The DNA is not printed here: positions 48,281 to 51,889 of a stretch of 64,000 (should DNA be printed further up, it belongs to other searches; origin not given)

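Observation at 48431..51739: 1102-aa protein: an uncharacterised helical scaffold of about 870 aa fused to a C-terminal PIN nuclease domain with a large insertion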

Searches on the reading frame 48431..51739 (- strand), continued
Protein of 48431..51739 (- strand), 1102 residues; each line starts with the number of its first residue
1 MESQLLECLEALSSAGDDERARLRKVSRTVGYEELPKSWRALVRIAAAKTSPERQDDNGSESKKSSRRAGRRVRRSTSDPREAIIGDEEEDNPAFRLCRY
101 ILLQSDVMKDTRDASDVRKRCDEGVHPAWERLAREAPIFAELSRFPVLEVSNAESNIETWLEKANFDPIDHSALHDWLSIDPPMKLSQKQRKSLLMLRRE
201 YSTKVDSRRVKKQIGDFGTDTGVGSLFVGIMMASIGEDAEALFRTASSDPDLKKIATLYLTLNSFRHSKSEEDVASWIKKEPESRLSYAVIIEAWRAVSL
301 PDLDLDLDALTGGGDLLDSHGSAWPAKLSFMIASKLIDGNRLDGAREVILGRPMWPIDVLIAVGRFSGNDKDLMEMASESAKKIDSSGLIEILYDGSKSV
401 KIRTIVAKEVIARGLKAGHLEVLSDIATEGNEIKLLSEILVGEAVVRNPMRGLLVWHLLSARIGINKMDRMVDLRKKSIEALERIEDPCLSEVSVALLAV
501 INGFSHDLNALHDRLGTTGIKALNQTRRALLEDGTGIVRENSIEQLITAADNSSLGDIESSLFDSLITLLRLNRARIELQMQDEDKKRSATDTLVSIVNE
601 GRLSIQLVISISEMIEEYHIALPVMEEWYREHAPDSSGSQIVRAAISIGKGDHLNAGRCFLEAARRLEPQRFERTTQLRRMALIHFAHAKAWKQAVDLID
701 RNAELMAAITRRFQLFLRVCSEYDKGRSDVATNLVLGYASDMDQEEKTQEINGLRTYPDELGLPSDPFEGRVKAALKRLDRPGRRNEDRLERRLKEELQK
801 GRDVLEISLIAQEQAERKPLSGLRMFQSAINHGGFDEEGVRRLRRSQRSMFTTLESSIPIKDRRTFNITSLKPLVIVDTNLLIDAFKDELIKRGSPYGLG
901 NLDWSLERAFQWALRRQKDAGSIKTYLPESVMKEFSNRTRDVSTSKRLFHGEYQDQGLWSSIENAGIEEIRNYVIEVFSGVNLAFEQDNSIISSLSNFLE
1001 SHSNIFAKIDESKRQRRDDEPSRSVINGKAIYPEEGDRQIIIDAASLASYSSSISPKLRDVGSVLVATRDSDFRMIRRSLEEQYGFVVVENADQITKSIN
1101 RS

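Call 29: predict_structure(alignment_id=A1)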
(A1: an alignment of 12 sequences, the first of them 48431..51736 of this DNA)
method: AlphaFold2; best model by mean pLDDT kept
length: 1101 residues; sequences in the alignment: 12
mean_pLDDT: 71.0   pTM: 0.36
mean pLDDT of the five models: 71.0, 70.5, 67.8, 67.1, 62.6
residues with pLDDT >= 90: 120; 70-90: 566; 50-70: 232; < 50: 183
segments of 3 or more residues with pLDDT < 50: 1-34, 45-76, 103-112, 123-153, 460-465, 484-507, 780-786, 895-903, 1011-1031
pLDDT, mean of each block of 10 residues (from residue 1): 37 40 37 52 46 29 30 41 52 58 41 54 42 35 29 67 90 88 82 87 84 81 92 91 90 92 80 81 88 80 80 85 89 89 90 92 81 92 92 87 92 83 81 78 69 59 53 68 43 36 45 65 62 63 74 58 70 81 83 81 67 77 71 71 68 86 73 80 86 85 76 90 86 87 78 83 83 76 45 66 79 81 81 78 82 73 62 83 83 53 61 78 84 86 77 65 86 83 71 75 59 42 31 67 78 73 75 69 76 67 37
secondary structure, 60 per line:
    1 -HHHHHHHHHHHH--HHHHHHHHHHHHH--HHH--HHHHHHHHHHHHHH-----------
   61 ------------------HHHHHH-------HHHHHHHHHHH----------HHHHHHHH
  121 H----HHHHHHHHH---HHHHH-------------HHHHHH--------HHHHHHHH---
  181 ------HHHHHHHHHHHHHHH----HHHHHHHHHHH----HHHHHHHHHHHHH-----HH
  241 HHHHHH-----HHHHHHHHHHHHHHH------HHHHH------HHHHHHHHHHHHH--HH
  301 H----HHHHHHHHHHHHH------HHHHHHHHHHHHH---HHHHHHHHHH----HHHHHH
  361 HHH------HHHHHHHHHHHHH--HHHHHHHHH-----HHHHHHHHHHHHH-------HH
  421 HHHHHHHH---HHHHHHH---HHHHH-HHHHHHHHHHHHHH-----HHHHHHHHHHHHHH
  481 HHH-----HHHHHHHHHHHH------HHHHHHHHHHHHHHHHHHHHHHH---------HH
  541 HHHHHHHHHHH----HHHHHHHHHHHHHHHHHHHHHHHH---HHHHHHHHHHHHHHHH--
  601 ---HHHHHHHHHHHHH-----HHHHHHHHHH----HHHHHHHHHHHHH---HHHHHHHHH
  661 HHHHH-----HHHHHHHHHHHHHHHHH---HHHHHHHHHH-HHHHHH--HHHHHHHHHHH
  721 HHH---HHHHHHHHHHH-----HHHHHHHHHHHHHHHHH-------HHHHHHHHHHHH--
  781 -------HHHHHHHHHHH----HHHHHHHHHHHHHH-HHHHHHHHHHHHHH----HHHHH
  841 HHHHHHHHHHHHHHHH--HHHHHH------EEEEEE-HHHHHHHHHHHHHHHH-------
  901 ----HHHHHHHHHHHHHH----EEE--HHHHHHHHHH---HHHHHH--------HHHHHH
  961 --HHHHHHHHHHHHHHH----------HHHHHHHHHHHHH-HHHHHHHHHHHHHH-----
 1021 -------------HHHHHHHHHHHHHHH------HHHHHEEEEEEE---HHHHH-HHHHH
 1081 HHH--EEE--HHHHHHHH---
elements in order (helices of 4 or more, strands of 3 or more residues): H2-13 H16-28 H36-49 H79-84 H92-102 H113-121 H126-134 H138-142 H156-161 H170-177 H187-201 H206-216 H221-233 H239-246 H252-266 H273-277 H284-296 H306-318 H325-337 H341-350 H355-363 H370-382 H385-393 H399-411 H419-428 H432-438 H442-446 H448-461 H467-483 H489-500 H507-529 H539-551 H556-579 H583-598 H604-616 H622-631 H636-648 H652-665 H671-687 H691-700 H702-707 H710-723 H727-737 H743-759 H767-778 H788-798 H803-816 H818-831 H836-856 H859-864 E871-876 H878-893 H905-918 E923-925 H928-937 H941-946 H955-960 H963-977 H988-1000 H1002-1015 H1034-1048 H1055-1059 E1060-1066 H1070-1074 H1076-1083 E1086-1088 H1091-1098

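Call 31: find_homologous_proteins(query=A2, max_evalue=0.001)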
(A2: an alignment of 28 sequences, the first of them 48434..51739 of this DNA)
Query A2 (28 sequences) (1102 aa, profile of the alignment): 11 proteins with E <= 0.001 among 8000 candidates.
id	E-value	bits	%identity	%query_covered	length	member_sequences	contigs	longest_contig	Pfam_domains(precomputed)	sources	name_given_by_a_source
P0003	0.0e+0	1247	71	100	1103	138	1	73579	-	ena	-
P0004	0.0e+0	1245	61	100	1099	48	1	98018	-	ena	-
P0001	0.0e+0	1227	93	100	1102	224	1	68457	-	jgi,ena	-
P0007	0.0e+0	1223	48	100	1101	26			-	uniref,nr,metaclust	uniref:PIN domain-containing protein n=1 Tax=uncultured organism HF70_19B12 TaxID=357602 RepID=Q2Q0F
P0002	0.0e+0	1215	88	100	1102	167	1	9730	-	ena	-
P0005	0.0e+0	1178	49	100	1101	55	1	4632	-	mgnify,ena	mgnify:FL=1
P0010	0.0e+0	1173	48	100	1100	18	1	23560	-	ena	-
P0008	0.0e+0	1166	48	100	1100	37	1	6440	-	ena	-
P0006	0.0e+0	1162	49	100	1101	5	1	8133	-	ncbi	-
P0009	0.0e+0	1152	48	100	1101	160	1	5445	-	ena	-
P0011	0.0e+0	1140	48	100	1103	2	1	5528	-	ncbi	-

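Call 32: fold_search(model_id=the predicted structure, library=pdb)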
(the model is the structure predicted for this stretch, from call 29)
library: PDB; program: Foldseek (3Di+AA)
matches with E <= 10: 848; with E <= 0.001: 9
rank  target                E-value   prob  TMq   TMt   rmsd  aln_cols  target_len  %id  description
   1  9hvq_Q                8.6e-05  1.00  0.15  0.18  43.5      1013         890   11  Structure of the transcribing Pol II-DSIF-PAF-SPT6-RECQL5 complex (released 2025-07-16)
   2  9rtt_Q                2.4e-04  1.00  0.15  0.17  41.8      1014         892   11  Activated Elongation Complex with IWS1 and ELOF1 (released 2025-09-03)
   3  8q9t_E                3.0e-04  1.00  0.15  0.15  35.5      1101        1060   12  CryoEM structure of a S. Cerevisiae Ski238 complex bound to RNA (released 2023-11-29)
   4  9g8r_B                3.7e-04  1.00  0.16  0.16  32.9      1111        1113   11  human SKI7-SKI238 complex in the open state (released 2024-10-16)
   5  7qdz_B                4.2e-04  0.98  0.12  0.12  36.7      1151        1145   11  80S-bound human SKI complex in the closed state (released 2022-02-09)
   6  7qdr_B                4.5e-04  0.97  0.12  0.11  34.7      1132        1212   11  Apo human SKI complex in the closed state (released 2022-02-02)
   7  9c1e_B                8.0e-04  0.85  0.10  0.05  30.0      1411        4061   11  Mink RyR3 in closed conformation (released 2024-10-16)
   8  8fgw_D                8.9e-04  1.00  0.17  0.15  38.3      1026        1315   10  Human IFT-A complex structures provide molecular insights into ciliary transport (released 2023-02-22)
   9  9c1f_B                9.6e-04  0.69  0.08  0.05  30.3      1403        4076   11  Mink RyR3 in open conformation bound to Ca2+/ATP/caffeine (released 2024-10-16)
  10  7dkh_A                1.3e-03  1.00  0.15  0.18  39.2      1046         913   10  Crystal structure of the Ctr9/Paf1/Cdc73/Rtf1 quaternary complex (released 2021-11-24)
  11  6gmh_Q                1.6e-03  1.00  0.15  0.17  38.1       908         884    8  Structure of activated transcription complex Pol II-DSIF-PAF-SPT6 (released 2018-08-22)
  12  7qds_B                2.0e-03  0.93  0.12  0.12  30.7      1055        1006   12  Apo human SKI complex in the open state (released 2022-02-02)
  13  6ahd_N                2.5e-03  0.99  0.14  0.18  28.9       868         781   12  The Cryo-EM Structure of Human Pre-catalytic Spliceosome (B complex) at 3.8 angstrom resolution (released 2018-11-14)
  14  4uzy_A                2.9e-03  0.98  0.13  0.18  20.7       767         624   11  Crystal structure of the Chlamydomonas IFT70 and IFT52 complex (released 2014-11-05)
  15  7xn7_q                3.0e-03  0.99  0.15  0.17  38.7      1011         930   11  RNA polymerase II elongation complex containing Spt4/5, Elf1, Spt6, Spn1 and Paf1C (released 2022-09-07)
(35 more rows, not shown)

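Call 33: find_homologous_proteins(query=P0012)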
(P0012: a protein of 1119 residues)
Query P0012 (1119 aa): 79 proteins with E <= 0.001 among 8000 candidates.
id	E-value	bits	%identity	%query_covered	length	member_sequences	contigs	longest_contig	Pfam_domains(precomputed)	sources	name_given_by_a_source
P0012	0.0e+0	2478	100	100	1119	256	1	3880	-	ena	-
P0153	0.0e+0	2232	90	100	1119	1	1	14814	-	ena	-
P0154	0.0e+0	2225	90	100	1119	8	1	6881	-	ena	-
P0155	0.0e+0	2111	86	100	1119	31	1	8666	-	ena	-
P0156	0.0e+0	2070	84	100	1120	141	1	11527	-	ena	-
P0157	0.0e+0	2066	91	91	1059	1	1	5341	-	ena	-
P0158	0.0e+0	2065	84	100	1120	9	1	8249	-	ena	-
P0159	0.0e+0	1847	75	100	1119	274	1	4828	-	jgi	-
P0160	0.0e+0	1833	74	100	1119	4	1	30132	-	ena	-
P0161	0.0e+0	1612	67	100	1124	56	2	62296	-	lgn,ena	-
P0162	0.0e+0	1490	63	100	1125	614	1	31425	-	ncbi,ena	-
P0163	0.0e+0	1455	62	100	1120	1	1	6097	-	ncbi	-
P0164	0.0e+0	1440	61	100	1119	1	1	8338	-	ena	-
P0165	0.0e+0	1438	61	100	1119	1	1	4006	-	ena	-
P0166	0.0e+0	1437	61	100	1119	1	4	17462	-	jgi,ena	-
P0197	0.0e+0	1035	46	100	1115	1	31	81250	-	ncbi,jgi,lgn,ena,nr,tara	ncbi:MAG: hypothetical protein CMB53_02845 [Euryarchaeota archaeon]|nr:hypothetical protein [Euryarc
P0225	4.3e-158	546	31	100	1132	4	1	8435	-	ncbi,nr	ncbi:MAG: hypothetical protein OSB33_03435 [Candidatus Poseidoniales archaeon]|nr:hypothetical prote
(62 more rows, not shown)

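Call 43: search_protein_families(library=padloc, proteins=[window:48434-51739:-], max_evalue=1)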
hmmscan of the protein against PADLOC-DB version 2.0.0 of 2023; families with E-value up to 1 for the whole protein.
window:48434-51739:- (1102 aa): 0 families

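Call 54: search_protein_families(library=pfam, proteins=[P0148, P0137, P0135, P0136, P0141, P0129, P0125, P0099, P0112, P0120], max_evalue=0.01)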
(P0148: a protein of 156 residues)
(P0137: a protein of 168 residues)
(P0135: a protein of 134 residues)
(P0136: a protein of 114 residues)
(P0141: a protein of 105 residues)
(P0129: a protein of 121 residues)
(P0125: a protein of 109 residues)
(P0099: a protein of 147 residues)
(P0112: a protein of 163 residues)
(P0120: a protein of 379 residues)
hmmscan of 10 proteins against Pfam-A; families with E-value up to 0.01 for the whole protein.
P0148 (156 aa): 2 families
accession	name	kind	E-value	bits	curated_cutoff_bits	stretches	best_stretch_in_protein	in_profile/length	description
PF06739.17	SBBP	-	0.0003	21.1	20.5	1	62-88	9-34/38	Beta-propeller repeat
PF01436.27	NHL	-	0.00048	20.5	20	1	66-87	1-22/28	NHL repeat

P0137 (168 aa): 0 families

P0135 (134 aa): 0 families

P0136 (114 aa): 0 families

P0141 (105 aa): 0 families

P0129 (121 aa): 0 families

P0125 (109 aa): 0 families

P0099 (147 aa): 0 families

P0112 (163 aa): 0 families

P0120 (379 aa): 0 families

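Call 56: find_encoding_contigs(protein=P0042, flank=10000, max_places=2)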
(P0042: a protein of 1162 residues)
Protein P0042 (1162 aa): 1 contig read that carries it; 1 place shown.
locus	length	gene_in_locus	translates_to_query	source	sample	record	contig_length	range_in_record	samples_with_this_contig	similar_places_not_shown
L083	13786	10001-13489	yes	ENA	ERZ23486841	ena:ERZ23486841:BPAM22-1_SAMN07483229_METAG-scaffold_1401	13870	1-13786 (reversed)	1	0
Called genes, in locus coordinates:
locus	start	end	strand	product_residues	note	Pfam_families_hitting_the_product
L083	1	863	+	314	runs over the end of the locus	?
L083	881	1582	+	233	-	PF01515:PTA_PTB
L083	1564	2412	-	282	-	-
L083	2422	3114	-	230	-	PF13417:GST_N_3, PF13409:GST_N_2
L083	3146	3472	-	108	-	-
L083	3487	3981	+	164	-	PF02590:SPOUT_MTase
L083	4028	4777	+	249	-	-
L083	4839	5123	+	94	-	-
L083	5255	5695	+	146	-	PF09969:DUF2203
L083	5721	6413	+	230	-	PF01923:Cob_adeno_trans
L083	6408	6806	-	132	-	PF00293:NUDIX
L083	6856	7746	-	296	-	PF03176:MMPL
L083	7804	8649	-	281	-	PF03176:MMPL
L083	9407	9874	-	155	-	-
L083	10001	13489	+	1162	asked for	-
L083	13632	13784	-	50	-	?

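Call 57: find_encoding_contigs(protein=P0225, flank=10000, max_places=2)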
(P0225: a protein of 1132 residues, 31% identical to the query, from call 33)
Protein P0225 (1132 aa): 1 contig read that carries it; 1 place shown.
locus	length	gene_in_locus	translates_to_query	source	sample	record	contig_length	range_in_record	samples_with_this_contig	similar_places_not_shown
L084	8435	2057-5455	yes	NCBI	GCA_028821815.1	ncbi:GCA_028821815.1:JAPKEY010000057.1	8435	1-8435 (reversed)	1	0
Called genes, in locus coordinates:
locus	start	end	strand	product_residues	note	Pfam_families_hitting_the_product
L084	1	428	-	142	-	PF00293:NUDIX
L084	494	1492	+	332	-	-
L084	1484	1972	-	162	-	-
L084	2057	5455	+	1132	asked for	-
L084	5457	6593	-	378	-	PF00887:ACBP, PF00106:adh_short, PF08659:KR, PF13561:adh_short_C2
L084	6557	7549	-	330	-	PF12146:Hydrolase_4, PF00561:Abhydrolase_1, PF12697:Abhydrolase_6, PF00326:Peptidase_S9 (faint)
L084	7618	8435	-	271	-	PF00441:Acyl-CoA_dh_1, PF22924:ACOX_C_alpha1 (weak), PF12806:Acyl-CoA_dh_C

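Call 77: search_protein_families(library=pfam, proteins=[L053:5425-5970:-, L053:9363-10370:-, L053:4873-5424:+, L053:3468-4028:+, L053:1366-3327:+, L053:11159-12961:-, L053:12971-15310:-, L053:10375-10878:-, L053:4022-4582:-, L053:688-1296:+], max_evalue=0.001)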
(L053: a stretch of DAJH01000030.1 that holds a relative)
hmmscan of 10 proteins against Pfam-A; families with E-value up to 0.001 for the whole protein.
L053:5425-5970:- (181 aa): 1 family
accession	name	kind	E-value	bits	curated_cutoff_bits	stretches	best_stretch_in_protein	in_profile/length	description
PF13301.11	DUF4079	-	3.5e-05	24.5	31.4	1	36-179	3-140/141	Protein of unknown function (DUF4079)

L053:9363-10370:- (335 aa): 3 families
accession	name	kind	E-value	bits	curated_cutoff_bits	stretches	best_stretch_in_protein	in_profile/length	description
PF03060.21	NMO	-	2.2e-36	126.3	28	1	4-322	2-328/331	Nitronate monooxygenase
PF00478.31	IMPDH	-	2.1e-05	24.2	25.6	0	166-218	195-247/345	IMP dehydrogenase / GMP reductase domain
PF05690.20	ThiG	-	0.00038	20.3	23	1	137-211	134-208/247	Thiazole biosynthesis protein ThiG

L053:4873-5424:+ (183 aa): 1 family
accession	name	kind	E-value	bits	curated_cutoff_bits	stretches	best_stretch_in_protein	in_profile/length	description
PF00075.30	RNase_H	-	1.8e-19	70.7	25.8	1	10-167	3-140/141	RNase H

L053:3468-4028:+ (186 aa): 1 family
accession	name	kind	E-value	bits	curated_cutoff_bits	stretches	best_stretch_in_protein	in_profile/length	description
PF03266.21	NTPase_1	-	7.1e-36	124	23.9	1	6-179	1-168/168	NTPase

L053:1366-3327:+ (653 aa): 1 family
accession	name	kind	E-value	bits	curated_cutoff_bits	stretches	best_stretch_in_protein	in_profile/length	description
PF07669.17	Eco57I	-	4.7e-07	30.5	25.3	1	248-376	52-171/171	Eco57I restriction-modification methylase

L053:11159-12961:- (600 aa): 6 families
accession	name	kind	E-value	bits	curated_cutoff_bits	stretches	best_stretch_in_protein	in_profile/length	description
PF12806.12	Acyl-CoA_dh_C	-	1.5e-28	99.8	30.3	1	480-595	6-123/124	Acetyl-CoA dehydrogenase C-terminal like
PF00441.29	Acyl-CoA_dh_1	-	5.1e-24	85.6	22.4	1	292-461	2-147/150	Acyl-CoA dehydrogenase, C-terminal domain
PF02770.24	Acyl-CoA_dh_M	-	6.9e-15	55.4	33.3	1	162-281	2-96/97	Acyl-CoA dehydrogenase, middle domain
PF22924.1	ACOX_C_alpha1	-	4e-09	36.9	27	1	327-454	30-159/169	Acyl-CoA oxidase, C-alpha1 domain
PF08028.16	Acyl-CoA_dh_2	-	1.5e-05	25.7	22.7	1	308-452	3-133/134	Acyl-CoA dehydrogenase, C-terminal domain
PF02771.21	Acyl-CoA_dh_N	-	0.00031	21.5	22.9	1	79-157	35-113/113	Acyl-CoA dehydrogenase, N-terminal domain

L053:12971-15310:- (779 aa): 6 families
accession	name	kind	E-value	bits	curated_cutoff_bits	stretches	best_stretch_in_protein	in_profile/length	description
PF02737.24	3HCDH_N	-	1.2e-43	149.6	22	1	8-190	2-179/180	3-hydroxyacyl-CoA dehydrogenase, NAD binding domain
PF00725.27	3HCDH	-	3.2e-18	66.5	22.1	1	193-295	1-96/97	3-hydroxyacyl-CoA dehydrogenase, C-terminal domain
PF00378.25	ECH_1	-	1.6e-13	51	27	1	484-610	15-138/251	Enoyl-CoA hydratase/isomerase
PF16113.10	ECH_2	-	6.5e-08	32.9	27.2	1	484-609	10-136/335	Enoyl-CoA hydratase/isomerase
PF01266.30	DAO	-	8.2e-05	22.7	27.9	1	7-35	1-29/353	FAD dependent oxidoreductase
PF03446.21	NAD_binding_2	-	8.9e-05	23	21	1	7-46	1-40/161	NAD binding domain of 6-phosphogluconate dehydrogenase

L053:10375-10878:- (167 aa): 1 family
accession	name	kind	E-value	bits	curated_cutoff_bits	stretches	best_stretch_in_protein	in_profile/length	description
PF14539.12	DUF4442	-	1.1e-08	35.8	25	1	22-120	5-100/132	Domain of unknown function (DUF4442)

L053:4022-4582:- (186 aa): 0 families

L053:688-1296:+ (202 aa): 0 families
